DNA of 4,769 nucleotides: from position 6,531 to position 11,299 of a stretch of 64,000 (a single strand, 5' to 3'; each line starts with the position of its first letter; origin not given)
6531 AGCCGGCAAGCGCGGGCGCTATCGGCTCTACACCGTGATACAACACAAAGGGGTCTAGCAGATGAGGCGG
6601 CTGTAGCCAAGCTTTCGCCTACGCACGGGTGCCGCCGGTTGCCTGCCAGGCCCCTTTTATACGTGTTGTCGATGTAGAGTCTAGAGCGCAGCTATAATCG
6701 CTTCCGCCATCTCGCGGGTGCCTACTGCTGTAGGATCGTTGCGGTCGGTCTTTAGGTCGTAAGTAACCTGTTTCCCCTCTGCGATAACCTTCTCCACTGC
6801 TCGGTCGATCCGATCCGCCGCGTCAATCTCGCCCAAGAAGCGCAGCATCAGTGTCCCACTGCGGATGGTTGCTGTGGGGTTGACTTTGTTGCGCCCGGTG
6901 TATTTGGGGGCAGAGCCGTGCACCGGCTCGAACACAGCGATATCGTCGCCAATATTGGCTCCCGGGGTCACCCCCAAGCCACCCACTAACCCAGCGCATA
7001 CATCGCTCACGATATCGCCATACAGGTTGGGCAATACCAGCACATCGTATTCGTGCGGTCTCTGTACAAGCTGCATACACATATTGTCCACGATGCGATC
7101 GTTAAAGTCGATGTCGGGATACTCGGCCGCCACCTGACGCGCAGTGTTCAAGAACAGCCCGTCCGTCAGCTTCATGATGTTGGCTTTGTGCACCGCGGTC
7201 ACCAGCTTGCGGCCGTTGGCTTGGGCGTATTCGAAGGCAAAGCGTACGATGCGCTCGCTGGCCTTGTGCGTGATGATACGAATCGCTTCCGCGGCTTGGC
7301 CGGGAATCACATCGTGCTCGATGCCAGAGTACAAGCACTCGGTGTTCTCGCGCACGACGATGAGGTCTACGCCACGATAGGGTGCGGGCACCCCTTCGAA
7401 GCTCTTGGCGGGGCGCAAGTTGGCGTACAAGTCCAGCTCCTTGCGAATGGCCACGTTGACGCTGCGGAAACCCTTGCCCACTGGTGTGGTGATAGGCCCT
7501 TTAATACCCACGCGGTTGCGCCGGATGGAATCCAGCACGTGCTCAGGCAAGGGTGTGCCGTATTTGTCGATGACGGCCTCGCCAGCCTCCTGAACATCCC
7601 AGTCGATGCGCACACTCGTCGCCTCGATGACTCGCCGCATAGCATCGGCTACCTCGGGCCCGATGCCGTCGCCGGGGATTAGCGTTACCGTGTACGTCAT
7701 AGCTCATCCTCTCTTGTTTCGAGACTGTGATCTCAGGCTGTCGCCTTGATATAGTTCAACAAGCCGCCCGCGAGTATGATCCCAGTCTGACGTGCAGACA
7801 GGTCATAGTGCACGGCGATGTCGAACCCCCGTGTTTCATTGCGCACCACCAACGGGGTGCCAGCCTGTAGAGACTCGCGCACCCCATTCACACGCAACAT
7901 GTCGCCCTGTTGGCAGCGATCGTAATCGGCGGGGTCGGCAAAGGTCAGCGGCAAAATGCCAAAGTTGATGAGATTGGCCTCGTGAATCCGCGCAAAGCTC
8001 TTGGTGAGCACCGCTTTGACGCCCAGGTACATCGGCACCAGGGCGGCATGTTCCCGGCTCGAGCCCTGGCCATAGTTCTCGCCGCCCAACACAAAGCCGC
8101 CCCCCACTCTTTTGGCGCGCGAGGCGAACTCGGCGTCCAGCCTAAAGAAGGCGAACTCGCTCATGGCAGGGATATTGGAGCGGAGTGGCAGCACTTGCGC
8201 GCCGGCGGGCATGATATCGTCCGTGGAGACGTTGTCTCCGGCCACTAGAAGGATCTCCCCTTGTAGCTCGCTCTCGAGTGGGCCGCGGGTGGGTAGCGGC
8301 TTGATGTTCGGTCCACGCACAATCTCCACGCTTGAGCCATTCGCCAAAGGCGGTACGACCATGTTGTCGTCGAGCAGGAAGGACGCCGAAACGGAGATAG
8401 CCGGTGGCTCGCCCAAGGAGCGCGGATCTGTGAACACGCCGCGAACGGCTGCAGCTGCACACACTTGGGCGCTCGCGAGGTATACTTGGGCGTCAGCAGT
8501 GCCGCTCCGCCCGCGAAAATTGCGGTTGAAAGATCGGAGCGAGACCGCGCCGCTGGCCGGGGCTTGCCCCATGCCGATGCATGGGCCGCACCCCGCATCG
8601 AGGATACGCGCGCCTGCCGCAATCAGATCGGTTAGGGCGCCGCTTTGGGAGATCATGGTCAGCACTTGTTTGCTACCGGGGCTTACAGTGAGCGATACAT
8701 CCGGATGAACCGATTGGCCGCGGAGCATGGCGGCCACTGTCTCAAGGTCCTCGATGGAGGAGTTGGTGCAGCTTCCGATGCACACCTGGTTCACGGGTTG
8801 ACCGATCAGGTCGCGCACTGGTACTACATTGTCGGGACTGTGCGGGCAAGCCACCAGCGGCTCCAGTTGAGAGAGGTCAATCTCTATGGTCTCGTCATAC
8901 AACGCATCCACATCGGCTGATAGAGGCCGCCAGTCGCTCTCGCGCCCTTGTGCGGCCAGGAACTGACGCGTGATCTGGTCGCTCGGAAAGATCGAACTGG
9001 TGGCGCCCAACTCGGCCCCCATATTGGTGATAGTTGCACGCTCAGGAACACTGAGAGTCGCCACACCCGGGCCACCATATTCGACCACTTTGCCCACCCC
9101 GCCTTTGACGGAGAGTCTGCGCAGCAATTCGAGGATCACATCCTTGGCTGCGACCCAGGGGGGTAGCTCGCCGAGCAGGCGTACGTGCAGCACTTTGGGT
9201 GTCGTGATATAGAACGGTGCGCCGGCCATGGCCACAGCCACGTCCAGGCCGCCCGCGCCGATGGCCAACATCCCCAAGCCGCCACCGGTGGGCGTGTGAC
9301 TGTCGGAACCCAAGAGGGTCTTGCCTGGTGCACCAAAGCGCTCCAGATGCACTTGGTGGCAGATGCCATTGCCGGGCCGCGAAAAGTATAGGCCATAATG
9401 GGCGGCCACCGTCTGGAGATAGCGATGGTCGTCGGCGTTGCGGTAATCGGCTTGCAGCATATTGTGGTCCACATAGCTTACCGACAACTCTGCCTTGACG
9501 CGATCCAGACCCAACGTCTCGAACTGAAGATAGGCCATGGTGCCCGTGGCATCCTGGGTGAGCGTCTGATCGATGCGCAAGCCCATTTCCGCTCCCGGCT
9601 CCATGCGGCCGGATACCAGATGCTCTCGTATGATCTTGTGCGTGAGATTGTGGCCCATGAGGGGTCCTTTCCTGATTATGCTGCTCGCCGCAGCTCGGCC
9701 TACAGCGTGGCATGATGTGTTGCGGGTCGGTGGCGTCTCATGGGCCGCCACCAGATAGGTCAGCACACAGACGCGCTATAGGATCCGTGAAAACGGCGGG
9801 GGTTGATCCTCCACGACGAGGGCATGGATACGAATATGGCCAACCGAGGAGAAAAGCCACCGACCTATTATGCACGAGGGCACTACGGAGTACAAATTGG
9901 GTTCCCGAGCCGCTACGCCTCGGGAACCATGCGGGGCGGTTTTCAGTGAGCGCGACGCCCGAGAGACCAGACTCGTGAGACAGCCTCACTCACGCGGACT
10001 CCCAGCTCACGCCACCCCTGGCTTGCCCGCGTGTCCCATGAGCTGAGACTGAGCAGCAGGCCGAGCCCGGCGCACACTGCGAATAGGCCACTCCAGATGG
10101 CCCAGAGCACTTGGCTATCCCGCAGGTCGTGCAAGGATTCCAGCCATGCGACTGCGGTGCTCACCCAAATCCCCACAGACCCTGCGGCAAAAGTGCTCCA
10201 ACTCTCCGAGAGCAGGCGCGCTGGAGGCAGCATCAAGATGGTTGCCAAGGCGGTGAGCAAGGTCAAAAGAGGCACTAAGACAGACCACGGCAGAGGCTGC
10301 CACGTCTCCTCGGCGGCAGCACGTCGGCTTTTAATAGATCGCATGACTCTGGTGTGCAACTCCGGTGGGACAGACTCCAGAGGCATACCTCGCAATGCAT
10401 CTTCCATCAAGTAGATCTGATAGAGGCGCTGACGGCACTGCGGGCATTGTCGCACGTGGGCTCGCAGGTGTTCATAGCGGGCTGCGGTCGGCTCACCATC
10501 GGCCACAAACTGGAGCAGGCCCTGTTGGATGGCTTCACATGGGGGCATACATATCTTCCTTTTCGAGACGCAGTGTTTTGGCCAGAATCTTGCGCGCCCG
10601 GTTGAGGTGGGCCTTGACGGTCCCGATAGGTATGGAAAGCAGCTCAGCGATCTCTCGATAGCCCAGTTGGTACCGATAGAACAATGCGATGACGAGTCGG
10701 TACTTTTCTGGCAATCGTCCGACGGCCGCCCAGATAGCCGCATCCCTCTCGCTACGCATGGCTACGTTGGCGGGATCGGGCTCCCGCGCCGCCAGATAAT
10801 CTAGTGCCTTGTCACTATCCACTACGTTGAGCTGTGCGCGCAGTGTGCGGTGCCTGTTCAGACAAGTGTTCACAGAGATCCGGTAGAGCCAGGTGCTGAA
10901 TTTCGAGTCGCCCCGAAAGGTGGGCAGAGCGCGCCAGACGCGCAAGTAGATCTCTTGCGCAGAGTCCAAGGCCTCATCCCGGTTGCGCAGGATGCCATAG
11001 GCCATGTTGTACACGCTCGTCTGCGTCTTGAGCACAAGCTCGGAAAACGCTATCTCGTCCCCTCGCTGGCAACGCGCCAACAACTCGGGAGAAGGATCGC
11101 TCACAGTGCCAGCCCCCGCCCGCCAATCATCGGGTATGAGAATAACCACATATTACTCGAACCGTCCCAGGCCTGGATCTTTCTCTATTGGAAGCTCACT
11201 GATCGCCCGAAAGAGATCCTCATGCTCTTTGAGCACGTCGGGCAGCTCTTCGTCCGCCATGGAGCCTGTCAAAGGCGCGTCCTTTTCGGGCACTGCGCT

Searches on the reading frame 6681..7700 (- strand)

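Call 11: search_protein_families(library=pfam, proteins=[window:6681-7700:-])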
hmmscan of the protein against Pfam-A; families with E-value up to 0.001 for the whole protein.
window:6681-7700:- (339 aa): 1 family
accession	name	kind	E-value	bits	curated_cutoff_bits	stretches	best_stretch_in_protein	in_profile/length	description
PF00180.25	Iso_dh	-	2.6e-109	366.1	27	1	4-335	1-348/348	Isocitrate/isopropylmalate dehydrogenase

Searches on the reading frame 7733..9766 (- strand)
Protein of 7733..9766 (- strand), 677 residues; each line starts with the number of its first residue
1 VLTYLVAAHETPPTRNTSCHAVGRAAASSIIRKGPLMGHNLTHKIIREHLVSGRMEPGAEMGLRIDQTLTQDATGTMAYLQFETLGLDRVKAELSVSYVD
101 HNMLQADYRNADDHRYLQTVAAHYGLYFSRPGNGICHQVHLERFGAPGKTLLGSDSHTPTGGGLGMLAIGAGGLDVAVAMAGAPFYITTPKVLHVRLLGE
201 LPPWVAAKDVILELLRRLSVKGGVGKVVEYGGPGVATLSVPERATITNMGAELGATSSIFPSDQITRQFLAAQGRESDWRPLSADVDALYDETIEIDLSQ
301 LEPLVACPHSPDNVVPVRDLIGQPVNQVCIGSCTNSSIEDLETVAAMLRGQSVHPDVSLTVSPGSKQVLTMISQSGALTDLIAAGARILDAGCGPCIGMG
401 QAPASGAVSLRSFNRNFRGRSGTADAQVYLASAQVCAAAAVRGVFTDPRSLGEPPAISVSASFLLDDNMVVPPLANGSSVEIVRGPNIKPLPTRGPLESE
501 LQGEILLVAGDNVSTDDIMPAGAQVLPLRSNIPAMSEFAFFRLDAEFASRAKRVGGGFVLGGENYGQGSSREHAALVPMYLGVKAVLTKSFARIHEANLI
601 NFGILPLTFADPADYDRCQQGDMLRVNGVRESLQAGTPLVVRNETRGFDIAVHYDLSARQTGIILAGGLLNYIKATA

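Call 11: search_protein_families(library=pfam, proteins=[window:7733-9766:-])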
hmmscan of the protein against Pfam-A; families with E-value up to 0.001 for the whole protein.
window:7733-9766:- (677 aa): 3 families
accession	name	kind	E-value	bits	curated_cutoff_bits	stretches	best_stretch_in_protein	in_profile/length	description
PF00330.25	Aconitase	-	1.6e-111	374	28.7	2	44-321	2-307/463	Aconitase family (aconitate hydratase)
PF00694.25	Aconitase_C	-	8.6e-22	78.3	22.8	1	559-611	78-130/131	Aconitase C-terminal domain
PF04412.18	AcnX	-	0.00068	18.9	31.5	0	321-393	287-357/400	Aconitase X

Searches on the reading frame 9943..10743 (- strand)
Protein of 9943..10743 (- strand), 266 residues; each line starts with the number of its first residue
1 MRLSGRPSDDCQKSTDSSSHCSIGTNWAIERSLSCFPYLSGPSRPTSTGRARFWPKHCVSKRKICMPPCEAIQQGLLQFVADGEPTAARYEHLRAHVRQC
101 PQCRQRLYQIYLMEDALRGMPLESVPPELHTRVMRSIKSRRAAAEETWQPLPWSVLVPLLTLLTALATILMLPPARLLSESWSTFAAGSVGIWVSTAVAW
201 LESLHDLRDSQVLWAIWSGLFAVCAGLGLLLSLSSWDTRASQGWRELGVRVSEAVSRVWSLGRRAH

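Call 11: search_protein_families(library=pfam, proteins=[window:9943-10743:-])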
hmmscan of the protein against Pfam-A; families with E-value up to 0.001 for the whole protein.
window:9943-10743:- (266 aa): 1 family
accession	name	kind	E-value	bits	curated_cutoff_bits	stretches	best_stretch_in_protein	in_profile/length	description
PF13490.11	zf-HC2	-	0.00037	21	22.2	1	76-104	7-35/35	Putative zinc-finger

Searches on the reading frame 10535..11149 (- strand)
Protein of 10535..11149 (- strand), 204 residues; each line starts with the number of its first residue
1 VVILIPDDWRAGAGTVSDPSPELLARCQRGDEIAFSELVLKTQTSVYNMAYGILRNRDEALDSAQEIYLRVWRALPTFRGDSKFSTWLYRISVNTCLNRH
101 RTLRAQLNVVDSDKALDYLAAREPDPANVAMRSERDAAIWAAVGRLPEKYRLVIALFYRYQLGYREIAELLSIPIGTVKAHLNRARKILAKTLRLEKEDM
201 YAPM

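Call 72: search_protein_families(library=pfam, proteins=[window:10535-11149:-], max_evalue=0.01)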
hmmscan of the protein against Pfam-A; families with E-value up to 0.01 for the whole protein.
window:10535-11149:- (204 aa): 4 families
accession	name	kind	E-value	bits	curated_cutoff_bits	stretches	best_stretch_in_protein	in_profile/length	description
PF04542.20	Sigma70_r2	-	1.9e-16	60.1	24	1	39-104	2-69/71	Sigma-70 region 2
PF08281.18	Sigma70_r4_2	-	5.8e-15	55.1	25.7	1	138-188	3-53/54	Sigma-70, region 4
PF04545.22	Sigma70_r4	-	2.7e-07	30.5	24.1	1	144-188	3-47/50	Sigma-70, region 4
PF13412.12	HTH_24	-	0.0053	16.7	21.9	0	164-185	20-41/48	Winged helix-turn-helix DNA-binding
